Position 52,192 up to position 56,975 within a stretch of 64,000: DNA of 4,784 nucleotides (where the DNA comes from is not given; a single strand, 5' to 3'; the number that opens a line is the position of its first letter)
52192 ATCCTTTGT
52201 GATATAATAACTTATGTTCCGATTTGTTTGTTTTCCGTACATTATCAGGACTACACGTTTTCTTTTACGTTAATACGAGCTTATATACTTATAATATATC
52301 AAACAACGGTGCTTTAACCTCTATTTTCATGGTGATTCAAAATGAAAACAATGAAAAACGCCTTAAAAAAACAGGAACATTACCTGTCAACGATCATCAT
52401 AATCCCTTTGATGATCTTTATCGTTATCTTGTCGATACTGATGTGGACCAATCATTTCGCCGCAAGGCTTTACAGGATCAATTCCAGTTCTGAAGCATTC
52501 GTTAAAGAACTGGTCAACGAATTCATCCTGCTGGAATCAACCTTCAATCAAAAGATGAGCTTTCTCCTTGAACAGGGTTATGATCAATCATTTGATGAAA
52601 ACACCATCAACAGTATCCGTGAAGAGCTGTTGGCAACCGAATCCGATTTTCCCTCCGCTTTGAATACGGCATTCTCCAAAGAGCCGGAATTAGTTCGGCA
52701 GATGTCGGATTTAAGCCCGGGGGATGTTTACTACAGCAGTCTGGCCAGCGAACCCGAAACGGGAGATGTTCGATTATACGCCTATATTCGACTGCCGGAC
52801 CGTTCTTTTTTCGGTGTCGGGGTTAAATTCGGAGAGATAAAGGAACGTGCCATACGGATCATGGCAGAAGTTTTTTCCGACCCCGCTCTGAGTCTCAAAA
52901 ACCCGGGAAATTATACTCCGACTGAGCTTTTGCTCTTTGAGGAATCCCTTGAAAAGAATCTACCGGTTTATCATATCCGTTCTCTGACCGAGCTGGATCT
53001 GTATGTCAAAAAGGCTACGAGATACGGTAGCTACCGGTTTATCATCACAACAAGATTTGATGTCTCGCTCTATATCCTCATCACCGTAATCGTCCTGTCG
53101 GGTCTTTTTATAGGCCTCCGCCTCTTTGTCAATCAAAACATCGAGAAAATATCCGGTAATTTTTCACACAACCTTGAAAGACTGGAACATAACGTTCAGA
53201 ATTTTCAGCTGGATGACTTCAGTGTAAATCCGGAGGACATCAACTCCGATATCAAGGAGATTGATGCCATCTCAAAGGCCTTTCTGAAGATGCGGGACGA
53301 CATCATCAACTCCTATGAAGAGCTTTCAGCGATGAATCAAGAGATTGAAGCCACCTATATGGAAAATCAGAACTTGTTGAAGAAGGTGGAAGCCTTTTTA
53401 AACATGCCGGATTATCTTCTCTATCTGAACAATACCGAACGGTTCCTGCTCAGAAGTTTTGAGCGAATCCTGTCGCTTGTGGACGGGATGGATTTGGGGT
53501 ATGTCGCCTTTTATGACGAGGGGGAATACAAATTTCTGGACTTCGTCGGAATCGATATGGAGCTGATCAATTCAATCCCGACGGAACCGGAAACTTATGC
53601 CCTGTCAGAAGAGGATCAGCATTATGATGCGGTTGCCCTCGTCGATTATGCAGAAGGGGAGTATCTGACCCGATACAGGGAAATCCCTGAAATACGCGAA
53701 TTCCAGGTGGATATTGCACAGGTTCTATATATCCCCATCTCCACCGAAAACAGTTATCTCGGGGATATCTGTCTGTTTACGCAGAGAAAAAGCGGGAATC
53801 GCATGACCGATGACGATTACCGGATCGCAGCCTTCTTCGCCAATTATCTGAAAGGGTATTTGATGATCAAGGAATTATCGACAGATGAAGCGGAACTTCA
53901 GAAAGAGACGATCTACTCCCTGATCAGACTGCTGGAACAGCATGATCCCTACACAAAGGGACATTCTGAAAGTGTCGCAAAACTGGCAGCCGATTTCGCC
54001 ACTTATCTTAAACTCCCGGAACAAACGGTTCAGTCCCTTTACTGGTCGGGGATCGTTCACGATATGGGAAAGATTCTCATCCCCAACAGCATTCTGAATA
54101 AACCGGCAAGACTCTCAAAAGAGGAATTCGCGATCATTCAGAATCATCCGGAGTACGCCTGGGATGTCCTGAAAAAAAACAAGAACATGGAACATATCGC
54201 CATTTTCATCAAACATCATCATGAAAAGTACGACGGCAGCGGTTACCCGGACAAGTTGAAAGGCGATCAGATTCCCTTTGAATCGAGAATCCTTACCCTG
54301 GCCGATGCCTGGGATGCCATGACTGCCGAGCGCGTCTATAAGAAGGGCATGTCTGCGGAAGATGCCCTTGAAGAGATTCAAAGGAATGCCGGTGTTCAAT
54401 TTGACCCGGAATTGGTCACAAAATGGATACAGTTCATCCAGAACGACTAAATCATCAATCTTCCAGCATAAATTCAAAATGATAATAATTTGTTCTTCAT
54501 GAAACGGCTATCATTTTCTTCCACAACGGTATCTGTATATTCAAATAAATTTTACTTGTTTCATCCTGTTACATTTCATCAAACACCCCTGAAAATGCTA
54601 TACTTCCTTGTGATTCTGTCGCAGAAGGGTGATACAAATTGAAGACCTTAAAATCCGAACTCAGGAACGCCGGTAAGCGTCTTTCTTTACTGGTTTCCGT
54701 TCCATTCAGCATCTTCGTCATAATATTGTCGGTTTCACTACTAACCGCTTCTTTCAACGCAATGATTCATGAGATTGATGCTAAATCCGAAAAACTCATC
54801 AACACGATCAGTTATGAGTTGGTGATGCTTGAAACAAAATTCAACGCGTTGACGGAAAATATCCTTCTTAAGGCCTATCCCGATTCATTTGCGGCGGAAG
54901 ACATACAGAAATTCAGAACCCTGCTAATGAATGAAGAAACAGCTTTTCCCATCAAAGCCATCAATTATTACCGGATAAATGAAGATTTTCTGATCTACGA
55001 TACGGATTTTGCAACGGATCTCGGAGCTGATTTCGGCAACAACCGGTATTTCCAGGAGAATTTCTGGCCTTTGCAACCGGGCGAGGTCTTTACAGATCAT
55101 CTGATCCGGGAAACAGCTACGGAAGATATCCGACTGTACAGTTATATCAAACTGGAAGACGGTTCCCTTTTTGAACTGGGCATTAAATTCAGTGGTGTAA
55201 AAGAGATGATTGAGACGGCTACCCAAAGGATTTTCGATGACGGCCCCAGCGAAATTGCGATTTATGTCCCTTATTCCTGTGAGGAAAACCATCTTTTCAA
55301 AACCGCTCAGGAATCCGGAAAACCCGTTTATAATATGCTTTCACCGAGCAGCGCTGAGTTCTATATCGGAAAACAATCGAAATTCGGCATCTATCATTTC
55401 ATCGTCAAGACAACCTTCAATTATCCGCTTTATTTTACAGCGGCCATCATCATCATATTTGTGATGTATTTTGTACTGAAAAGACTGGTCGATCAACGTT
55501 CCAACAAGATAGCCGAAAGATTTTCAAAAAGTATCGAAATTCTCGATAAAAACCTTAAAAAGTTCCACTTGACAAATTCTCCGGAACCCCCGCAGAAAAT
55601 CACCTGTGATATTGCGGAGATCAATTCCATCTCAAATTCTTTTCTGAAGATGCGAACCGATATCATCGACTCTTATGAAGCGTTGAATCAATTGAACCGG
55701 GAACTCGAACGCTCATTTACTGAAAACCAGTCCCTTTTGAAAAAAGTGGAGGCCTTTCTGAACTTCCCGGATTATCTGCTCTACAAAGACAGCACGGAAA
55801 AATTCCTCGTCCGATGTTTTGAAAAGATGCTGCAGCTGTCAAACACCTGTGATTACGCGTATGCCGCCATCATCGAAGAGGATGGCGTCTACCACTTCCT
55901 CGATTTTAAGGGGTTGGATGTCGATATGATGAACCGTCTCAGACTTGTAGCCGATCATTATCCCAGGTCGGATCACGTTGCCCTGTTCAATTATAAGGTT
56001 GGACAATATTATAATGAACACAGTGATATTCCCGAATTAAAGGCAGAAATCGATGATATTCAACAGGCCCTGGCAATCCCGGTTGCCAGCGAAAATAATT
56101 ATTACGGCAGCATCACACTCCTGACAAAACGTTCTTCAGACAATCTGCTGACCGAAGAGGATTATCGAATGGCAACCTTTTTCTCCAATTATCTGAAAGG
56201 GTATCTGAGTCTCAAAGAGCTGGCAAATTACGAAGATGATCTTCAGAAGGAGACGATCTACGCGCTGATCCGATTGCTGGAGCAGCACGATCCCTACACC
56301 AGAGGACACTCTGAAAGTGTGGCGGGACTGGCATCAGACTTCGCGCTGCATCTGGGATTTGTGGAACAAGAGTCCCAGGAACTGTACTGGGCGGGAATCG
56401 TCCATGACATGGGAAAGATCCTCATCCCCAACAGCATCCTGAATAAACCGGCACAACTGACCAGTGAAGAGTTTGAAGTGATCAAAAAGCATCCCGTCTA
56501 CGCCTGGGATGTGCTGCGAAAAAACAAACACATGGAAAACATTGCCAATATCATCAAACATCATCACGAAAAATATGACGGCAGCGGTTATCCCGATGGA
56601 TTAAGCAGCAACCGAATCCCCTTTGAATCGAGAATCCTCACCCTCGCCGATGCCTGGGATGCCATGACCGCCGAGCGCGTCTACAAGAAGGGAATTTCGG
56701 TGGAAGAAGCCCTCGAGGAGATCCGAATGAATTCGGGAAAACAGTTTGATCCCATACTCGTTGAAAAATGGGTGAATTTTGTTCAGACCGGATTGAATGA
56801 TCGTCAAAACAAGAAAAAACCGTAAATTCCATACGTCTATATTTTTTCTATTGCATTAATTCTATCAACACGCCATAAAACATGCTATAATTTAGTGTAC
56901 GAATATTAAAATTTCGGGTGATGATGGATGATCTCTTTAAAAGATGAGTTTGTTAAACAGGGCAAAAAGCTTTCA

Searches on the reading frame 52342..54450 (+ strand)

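Call 7: search_protein_families(library=pfam, proteins=[window:52342-54450:+], max_evalue=0.001)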
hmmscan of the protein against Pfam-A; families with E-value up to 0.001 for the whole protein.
window:52342-54450:+ (702 aa): 2 families
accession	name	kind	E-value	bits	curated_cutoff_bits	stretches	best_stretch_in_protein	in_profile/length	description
PF13487.12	HD_5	-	1.9e-45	155.1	27.2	1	527-691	3-170/170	HD domain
PF01966.28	HD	-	1.8e-17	64.1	22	1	540-660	3-116/116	HD domain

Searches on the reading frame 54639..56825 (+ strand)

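Call 7: search_protein_families(library=pfam, proteins=[window:54639-56825:+], max_evalue=0.001)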
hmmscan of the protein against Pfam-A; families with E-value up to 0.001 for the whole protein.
window:54639-56825:+ (728 aa): 2 families
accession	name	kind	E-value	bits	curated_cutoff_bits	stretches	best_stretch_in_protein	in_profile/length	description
PF13487.12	HD_5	-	8e-46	156.3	27.2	1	543-705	3-168/170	HD domain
PF01966.28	HD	-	9.9e-21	74.6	22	1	556-676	3-116/116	HD domain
